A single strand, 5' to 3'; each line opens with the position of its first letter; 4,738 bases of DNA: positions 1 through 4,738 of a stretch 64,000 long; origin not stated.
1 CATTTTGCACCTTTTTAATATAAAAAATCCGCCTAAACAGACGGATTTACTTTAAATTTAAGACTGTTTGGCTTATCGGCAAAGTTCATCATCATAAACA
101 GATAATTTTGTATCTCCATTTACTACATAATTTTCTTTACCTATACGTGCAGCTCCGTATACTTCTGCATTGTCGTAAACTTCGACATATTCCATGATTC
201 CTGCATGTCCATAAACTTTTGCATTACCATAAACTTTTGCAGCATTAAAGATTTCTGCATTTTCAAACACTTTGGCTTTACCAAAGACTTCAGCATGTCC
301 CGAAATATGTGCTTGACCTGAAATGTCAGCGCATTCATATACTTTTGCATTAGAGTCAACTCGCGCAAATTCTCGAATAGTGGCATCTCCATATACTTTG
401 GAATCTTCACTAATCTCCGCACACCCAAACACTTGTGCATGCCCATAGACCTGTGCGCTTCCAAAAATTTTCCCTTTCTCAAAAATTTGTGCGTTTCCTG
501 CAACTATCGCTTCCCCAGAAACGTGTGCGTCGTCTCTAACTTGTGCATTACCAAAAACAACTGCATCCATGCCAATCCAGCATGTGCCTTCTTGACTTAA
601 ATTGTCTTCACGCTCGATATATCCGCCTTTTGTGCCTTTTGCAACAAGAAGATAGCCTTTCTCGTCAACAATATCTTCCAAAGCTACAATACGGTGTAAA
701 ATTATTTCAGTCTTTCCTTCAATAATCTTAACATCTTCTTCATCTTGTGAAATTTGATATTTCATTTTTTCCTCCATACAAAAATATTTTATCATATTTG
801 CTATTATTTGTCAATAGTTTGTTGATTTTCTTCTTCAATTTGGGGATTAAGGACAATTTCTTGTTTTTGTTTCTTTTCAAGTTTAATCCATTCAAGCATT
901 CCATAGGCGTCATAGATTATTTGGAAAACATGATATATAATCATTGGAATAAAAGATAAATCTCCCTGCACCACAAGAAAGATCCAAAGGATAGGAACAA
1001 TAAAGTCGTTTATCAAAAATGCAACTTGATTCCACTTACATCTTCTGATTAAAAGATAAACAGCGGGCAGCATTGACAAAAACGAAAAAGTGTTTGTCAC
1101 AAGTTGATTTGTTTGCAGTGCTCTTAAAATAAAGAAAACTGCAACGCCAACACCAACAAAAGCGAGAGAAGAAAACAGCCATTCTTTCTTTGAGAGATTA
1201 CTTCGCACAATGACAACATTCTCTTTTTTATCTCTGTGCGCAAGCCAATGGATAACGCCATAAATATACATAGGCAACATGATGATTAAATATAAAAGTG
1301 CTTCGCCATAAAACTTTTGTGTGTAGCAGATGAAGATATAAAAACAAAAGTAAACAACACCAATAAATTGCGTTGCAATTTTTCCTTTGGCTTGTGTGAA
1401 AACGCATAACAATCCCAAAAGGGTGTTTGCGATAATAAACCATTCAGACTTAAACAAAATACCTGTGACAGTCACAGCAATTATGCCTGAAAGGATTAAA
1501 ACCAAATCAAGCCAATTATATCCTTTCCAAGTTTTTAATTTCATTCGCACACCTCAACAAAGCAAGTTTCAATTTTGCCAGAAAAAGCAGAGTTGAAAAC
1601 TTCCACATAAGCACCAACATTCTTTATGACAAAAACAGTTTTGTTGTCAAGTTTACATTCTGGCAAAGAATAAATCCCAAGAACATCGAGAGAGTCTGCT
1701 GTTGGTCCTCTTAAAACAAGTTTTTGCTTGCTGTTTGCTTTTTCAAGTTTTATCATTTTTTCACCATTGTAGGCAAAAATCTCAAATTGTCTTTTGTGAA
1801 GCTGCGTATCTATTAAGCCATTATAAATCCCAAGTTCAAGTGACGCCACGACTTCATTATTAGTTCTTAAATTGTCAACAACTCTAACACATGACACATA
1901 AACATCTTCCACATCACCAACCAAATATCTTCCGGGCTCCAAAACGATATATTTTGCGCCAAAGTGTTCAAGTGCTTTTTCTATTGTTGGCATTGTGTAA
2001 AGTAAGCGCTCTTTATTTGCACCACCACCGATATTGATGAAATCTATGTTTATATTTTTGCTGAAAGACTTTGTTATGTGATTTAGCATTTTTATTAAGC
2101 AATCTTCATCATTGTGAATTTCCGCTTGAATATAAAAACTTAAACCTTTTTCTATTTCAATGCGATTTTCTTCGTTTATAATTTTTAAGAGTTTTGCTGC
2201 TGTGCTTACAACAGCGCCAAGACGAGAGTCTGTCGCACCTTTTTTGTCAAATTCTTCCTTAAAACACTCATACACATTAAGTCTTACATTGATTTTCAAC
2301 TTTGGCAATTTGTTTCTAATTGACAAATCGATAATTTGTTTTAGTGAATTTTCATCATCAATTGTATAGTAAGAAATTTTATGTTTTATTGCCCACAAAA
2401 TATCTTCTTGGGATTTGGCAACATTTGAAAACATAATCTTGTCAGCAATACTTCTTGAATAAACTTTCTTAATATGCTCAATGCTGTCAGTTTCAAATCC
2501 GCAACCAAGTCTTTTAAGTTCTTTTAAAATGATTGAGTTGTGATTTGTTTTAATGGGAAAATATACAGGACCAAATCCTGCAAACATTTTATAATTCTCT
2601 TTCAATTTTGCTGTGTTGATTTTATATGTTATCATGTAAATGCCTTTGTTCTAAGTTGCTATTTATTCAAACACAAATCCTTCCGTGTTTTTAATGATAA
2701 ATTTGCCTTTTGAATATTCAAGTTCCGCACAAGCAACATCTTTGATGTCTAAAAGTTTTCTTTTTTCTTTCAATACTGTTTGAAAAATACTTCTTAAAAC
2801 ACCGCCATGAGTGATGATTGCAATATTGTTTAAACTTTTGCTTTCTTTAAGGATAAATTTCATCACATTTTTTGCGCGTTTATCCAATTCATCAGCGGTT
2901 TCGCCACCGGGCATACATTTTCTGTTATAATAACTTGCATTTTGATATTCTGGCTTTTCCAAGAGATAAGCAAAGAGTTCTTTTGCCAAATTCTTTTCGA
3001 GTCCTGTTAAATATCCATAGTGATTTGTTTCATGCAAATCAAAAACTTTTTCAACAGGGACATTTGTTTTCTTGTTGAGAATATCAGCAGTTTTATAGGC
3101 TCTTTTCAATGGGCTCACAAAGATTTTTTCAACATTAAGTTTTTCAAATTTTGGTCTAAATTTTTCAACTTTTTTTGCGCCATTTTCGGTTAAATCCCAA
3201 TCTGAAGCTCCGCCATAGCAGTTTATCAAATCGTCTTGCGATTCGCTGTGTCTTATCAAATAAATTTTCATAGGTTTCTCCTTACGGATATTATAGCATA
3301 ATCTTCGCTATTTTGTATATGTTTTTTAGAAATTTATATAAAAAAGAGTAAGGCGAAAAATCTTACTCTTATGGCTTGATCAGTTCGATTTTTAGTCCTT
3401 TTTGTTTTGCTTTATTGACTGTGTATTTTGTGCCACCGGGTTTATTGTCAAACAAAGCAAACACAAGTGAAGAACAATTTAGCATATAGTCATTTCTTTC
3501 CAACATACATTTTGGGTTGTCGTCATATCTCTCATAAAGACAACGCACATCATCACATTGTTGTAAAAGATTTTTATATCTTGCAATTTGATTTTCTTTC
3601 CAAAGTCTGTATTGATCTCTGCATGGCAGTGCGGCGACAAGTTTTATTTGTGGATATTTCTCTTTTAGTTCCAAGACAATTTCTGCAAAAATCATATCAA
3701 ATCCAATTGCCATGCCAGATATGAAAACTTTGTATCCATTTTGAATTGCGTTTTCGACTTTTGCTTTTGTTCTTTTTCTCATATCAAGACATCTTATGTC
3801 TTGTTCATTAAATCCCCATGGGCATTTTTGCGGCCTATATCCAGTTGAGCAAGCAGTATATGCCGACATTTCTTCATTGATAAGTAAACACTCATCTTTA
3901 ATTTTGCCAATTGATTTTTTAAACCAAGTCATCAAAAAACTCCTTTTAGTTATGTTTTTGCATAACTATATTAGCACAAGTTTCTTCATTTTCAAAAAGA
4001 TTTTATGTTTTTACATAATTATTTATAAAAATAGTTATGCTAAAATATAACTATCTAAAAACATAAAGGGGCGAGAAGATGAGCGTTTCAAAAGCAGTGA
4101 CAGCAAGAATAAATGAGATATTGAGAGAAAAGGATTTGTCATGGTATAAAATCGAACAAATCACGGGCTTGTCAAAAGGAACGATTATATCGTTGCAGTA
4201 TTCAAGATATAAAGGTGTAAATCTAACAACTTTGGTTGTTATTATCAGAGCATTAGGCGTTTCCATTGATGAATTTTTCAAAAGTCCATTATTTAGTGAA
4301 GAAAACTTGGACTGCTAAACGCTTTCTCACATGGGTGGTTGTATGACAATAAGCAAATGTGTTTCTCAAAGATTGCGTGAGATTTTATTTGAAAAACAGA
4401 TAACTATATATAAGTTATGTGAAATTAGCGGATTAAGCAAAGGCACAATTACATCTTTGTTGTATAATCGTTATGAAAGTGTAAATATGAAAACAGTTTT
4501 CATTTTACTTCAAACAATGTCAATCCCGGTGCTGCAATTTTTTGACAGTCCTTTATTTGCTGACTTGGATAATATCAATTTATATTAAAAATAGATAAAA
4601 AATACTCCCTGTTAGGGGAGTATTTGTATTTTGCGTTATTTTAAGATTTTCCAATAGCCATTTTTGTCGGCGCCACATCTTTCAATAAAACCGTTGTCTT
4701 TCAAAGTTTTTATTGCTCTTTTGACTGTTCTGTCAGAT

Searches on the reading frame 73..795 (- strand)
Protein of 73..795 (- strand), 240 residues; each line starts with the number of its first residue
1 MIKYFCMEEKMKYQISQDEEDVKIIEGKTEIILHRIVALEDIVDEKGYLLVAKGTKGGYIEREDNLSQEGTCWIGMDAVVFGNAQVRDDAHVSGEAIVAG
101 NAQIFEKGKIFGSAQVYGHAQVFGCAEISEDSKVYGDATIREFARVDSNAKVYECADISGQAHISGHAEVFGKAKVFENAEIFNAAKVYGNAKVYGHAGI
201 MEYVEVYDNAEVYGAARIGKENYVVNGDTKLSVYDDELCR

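Call 17: search_protein_families(library=pfam, proteins=[window:73-795:-], max_evalue=0.01)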
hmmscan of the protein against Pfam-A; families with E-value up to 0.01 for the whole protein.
window:73-795:- (240 aa): 4 families
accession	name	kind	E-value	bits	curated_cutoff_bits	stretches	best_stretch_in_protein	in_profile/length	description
PF18836.7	B_solenoid_ydck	-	5.9e-08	32.5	30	0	114-124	1-11/17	YdcK Beta solenoid repeat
PF00132.30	Hexapep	-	6.8e-06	26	27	0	198-227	2-31/36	Bacterial transferase hexapeptide (six repeats)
PF04519.19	Bactofilin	-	6.1e-05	23.6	27.9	0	65-136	28-95/98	Polymer-forming cytoskeletal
PF25084.1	LbH_EIF2B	-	0.0029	18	54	0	133-221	11-96/105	EIF2B subunit epsilon LbH domain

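Call 32: find_encoding_contigs(protein=window:73-795:-, flank=10000, max_places=4)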
Protein window:73-795:- (240 aa): 4 contigs read that carry it; 4 places shown.
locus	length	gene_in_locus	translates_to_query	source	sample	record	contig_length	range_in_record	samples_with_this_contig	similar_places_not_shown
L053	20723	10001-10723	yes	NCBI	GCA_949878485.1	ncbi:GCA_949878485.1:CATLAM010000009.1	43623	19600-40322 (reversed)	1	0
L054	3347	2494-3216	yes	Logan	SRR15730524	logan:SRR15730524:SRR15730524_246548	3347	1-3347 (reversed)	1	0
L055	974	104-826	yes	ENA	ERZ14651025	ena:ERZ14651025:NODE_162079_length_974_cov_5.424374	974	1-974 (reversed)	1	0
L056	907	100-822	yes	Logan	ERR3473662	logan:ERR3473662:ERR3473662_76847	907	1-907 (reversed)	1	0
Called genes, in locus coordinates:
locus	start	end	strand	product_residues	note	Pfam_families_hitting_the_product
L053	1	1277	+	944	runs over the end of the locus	-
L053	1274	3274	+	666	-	PF00580:UvrD-helicase, PF13245:AAA_19, PF13538:UvrD_C_2 (faint), PF13361:UvrD_C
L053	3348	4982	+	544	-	PF01507:PAPS_reduct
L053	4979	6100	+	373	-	PF00266:Aminotran_5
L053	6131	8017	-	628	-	-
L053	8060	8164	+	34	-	-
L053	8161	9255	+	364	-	PF02784:Orn_Arg_deC_N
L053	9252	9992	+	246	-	PF04973:NMN_transporter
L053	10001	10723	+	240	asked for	-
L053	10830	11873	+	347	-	-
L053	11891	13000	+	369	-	PF01636:APH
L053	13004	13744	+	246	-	PF00106:adh_short, PF08659:KR, PF13561:adh_short_C2, PF23441:SDR (weak), PF08643:DUF1776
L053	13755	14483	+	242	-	PF00106:adh_short, PF08659:KR, PF13561:adh_short_C2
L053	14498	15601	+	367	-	PF01408:GFO_IDH_MocA, PF02894:GFO_IDH_MocA_C, PF22685:Gal80p_C-like (weak), PF22725:GFO_IDH_MocA_C3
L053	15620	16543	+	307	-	-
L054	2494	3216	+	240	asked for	-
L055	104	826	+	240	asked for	-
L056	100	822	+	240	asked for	-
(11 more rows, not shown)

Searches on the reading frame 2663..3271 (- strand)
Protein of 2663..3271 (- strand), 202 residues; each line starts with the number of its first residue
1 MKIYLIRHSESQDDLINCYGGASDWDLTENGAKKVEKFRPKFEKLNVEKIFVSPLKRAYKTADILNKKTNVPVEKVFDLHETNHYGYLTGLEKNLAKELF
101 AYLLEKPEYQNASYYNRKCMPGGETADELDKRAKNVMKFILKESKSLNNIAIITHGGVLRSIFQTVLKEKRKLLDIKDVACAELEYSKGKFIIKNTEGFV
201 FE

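Call 17: search_protein_families(library=pfam, proteins=[window:2663-3271:-], max_evalue=0.01)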
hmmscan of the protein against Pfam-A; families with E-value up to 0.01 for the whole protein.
window:2663-3271:- (202 aa): 1 family
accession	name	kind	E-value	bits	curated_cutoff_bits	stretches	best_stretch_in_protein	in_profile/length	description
PF00300.27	His_Phos_1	-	4.8e-31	108.4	21.7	1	3-194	1-189/194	Histidine phosphatase superfamily (branch 1)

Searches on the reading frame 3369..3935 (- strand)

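Call 17: search_protein_families(library=pfam, proteins=[window:3369-3935:-], max_evalue=0.01)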
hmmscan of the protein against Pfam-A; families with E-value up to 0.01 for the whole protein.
window:3369-3935:- (188 aa): 1 family
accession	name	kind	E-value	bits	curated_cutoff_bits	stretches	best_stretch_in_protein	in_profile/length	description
PF06908.16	YpsA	-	5.8e-28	98.4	27.7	1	31-180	4-153/168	YspA SLOG family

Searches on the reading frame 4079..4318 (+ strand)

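Call 17: search_protein_families(library=pfam, proteins=[window:4079-4318:+], max_evalue=0.01)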
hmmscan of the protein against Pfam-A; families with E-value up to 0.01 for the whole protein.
window:4079-4318:+ (79 aa): 2 families
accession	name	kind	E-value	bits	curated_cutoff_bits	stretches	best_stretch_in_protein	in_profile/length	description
PF13443.12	HTH_26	-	7.8e-08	32.9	22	1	10-68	1-59/63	Cro/C1-type HTH DNA-binding domain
PF01381.28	HTH_3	-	0.0014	19.1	23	1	13-66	3-55/55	Helix-turn-helix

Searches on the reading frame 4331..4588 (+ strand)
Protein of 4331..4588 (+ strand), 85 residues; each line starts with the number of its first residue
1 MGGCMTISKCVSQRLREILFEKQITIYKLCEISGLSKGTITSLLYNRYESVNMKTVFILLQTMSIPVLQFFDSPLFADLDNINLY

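Call 17: search_protein_families(library=pfam, proteins=[window:4331-4588:+], max_evalue=0.01)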
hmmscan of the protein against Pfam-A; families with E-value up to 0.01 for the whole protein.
window:4331-4588:+ (85 aa): 1 family
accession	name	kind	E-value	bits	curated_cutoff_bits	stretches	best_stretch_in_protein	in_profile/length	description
PF13443.12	HTH_26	-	2.4e-07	31.3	22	1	14-56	1-43/63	Cro/C1-type HTH DNA-binding domain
